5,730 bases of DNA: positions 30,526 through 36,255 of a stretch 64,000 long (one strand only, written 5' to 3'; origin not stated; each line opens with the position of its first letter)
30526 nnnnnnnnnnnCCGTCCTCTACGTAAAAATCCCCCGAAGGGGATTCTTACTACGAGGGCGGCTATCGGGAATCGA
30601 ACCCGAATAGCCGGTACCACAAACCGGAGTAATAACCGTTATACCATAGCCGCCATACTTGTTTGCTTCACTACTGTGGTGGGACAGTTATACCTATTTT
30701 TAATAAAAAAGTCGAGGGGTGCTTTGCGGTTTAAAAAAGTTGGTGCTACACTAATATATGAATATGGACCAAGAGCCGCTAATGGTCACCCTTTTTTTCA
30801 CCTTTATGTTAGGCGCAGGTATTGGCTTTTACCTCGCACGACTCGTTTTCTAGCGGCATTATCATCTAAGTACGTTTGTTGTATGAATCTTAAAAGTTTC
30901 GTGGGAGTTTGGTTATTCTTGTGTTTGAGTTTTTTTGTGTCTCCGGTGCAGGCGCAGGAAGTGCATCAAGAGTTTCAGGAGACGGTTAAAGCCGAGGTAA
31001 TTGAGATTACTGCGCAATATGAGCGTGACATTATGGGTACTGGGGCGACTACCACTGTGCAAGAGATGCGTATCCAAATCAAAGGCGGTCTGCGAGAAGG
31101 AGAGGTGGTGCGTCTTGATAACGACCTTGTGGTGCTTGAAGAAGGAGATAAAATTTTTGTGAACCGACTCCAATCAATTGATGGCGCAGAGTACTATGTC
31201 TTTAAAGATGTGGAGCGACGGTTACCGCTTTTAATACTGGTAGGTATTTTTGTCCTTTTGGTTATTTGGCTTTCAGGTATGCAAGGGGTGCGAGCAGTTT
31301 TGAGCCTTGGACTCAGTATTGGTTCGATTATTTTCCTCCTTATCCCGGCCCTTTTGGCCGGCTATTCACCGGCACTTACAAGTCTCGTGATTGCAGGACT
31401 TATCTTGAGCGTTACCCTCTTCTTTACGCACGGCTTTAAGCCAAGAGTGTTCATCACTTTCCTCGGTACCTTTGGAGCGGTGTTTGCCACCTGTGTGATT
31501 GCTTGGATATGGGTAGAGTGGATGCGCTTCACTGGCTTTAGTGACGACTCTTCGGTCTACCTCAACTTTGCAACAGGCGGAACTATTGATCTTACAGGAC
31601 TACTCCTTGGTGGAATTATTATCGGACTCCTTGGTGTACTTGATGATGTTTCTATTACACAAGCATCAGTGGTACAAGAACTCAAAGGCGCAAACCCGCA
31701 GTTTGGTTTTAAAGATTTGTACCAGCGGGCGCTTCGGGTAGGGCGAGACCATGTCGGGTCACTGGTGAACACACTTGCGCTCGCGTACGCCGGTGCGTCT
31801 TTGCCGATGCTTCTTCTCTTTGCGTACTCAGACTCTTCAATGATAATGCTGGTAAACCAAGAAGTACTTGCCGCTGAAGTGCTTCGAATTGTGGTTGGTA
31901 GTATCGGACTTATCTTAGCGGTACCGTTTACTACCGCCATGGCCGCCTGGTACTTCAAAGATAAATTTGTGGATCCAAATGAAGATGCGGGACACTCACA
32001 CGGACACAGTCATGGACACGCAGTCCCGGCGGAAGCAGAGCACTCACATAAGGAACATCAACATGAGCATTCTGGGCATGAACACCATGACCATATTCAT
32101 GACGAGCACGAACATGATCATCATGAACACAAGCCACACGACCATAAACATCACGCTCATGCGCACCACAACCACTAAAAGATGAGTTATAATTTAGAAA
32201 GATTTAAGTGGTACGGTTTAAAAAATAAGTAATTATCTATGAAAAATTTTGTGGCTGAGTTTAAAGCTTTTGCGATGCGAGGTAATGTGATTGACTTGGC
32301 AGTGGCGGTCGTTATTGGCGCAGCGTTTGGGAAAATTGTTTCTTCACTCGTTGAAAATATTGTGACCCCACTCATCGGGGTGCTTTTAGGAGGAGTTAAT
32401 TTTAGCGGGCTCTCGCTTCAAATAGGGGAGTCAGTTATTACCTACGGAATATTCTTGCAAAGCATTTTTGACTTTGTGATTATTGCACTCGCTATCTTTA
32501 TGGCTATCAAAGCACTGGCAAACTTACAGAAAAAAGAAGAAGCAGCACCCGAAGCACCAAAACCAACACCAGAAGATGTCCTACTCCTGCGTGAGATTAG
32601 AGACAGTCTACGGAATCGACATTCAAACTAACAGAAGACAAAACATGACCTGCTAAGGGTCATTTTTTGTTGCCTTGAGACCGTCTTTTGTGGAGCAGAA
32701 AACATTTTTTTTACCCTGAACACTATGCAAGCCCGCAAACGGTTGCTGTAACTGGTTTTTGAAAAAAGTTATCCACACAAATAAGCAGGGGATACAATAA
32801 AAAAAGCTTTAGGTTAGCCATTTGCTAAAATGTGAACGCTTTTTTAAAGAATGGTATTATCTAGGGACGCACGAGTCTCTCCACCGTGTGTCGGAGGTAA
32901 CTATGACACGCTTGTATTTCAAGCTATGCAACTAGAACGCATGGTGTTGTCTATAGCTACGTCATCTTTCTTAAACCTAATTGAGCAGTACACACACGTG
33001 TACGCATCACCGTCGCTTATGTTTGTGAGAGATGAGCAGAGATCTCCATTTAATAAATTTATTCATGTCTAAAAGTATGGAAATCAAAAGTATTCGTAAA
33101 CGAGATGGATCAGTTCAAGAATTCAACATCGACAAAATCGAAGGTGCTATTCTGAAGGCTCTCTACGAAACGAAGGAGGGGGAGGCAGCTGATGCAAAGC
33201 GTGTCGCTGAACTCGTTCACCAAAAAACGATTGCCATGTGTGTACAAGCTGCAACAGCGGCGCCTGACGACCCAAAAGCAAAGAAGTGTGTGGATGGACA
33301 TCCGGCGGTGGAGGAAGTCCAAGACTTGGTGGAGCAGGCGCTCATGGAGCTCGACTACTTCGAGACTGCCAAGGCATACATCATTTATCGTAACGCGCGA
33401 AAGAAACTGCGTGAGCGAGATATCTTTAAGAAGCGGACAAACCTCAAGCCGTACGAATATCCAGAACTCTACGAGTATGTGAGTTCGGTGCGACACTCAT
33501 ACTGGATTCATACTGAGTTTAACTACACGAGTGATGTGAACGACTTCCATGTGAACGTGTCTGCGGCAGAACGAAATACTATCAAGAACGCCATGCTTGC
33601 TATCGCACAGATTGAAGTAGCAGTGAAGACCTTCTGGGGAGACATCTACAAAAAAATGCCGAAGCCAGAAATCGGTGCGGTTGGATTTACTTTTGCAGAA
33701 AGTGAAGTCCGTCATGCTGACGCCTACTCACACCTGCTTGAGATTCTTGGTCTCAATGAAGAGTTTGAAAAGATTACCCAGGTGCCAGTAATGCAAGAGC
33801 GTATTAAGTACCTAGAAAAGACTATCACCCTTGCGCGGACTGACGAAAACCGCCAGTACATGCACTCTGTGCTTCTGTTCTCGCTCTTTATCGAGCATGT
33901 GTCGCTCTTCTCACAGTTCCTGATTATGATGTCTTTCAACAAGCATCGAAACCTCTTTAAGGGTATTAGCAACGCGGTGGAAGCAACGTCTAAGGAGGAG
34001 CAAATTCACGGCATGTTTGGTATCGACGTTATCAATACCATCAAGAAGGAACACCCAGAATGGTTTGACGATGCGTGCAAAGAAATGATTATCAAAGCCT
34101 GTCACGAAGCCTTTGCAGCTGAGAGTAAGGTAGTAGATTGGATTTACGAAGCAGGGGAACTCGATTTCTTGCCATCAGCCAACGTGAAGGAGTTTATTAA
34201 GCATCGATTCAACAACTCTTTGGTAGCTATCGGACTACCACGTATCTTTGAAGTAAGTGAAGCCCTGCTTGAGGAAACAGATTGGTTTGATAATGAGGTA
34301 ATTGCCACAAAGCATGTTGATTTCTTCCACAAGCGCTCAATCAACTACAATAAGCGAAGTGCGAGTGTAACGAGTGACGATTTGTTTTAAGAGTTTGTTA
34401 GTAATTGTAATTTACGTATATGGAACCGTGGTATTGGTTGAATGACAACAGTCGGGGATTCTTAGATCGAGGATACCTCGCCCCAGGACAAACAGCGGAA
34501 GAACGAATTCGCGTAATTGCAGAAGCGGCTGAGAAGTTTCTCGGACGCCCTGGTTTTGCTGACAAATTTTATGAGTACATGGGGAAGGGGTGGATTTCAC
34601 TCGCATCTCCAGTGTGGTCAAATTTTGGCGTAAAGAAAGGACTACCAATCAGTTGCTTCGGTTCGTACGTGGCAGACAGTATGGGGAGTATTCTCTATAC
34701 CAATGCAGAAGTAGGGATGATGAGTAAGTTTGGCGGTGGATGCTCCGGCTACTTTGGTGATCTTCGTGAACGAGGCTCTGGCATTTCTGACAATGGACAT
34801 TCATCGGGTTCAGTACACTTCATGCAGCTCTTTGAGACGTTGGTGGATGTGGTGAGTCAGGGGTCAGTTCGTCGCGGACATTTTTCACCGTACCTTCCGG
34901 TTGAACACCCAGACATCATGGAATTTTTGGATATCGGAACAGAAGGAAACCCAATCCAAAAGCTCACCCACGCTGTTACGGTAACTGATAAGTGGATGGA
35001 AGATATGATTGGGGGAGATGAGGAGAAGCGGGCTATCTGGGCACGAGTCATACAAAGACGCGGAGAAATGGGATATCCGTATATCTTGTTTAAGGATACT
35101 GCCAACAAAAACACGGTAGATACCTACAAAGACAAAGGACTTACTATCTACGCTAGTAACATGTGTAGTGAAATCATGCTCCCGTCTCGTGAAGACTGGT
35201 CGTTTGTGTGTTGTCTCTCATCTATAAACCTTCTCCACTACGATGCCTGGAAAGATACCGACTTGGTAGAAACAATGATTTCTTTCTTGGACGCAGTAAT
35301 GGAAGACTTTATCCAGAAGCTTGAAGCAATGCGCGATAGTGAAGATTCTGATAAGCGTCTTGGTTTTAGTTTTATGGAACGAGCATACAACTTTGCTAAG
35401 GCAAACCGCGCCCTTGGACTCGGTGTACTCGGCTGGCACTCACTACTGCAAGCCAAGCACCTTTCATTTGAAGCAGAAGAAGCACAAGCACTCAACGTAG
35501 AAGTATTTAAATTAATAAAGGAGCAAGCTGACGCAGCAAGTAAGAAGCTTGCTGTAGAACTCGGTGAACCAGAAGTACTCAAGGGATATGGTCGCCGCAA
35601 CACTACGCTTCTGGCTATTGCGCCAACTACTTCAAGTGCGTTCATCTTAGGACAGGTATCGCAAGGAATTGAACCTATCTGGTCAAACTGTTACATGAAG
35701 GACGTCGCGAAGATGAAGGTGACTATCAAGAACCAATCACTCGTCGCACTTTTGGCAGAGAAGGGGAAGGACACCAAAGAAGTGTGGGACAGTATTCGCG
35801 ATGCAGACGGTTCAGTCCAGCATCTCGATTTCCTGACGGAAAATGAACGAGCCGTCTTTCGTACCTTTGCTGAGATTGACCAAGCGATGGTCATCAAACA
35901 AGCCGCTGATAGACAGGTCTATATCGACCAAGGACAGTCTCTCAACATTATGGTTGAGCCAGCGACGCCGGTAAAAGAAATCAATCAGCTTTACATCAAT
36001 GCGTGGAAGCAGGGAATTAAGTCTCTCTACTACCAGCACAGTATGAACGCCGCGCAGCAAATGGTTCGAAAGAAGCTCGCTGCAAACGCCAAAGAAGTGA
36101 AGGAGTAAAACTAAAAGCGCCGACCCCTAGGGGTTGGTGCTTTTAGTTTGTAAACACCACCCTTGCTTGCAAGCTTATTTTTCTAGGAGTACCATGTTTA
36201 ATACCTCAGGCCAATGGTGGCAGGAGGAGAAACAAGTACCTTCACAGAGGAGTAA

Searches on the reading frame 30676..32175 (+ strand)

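Call 67: search_protein_families(library=pfam, proteins=[window:30676-32175:+], max_evalue=0.00001)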
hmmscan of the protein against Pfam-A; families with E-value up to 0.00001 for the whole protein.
window:30676-32175:+ (500 aa): 1 family
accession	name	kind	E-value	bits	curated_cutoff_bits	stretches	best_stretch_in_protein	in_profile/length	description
PF07907.16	YibE_F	-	1.6e-71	241.1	27.2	1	185-425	1-241/241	YibE/F-like protein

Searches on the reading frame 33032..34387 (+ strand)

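Call 67: search_protein_families(library=pfam, proteins=[window:33032-34387:+], max_evalue=0.00001)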
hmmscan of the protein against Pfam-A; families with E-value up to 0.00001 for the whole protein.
window:33032-34387:+ (452 aa): 2 families
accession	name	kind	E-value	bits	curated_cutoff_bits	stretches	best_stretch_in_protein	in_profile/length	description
PF00268.27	Ribonuc_red_sm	-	1.3e-59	202.4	33.6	1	135-408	1-276/281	Ribonucleotide reductase, small chain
PF03477.21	ATP-cone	-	2e-17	63.9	25.8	1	20-125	2-88/88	ATP cone domain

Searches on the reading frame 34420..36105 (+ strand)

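Call 67: search_protein_families(library=pfam, proteins=[window:34420-36105:+], max_evalue=0.00001)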
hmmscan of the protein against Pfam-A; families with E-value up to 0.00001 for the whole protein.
window:34420-36105:+ (562 aa): 2 families
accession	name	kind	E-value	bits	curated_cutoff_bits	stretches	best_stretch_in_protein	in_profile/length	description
PF02867.20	Ribonuc_red_lgC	-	5.7e-95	319.4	23.9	3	387-538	373-522/523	Ribonucleotide reductase, barrel domain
PF00317.26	Ribonuc_red_lgN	-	6.5e-06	26.6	28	0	8-74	4-77/77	Ribonucleotide reductase, all-alpha domain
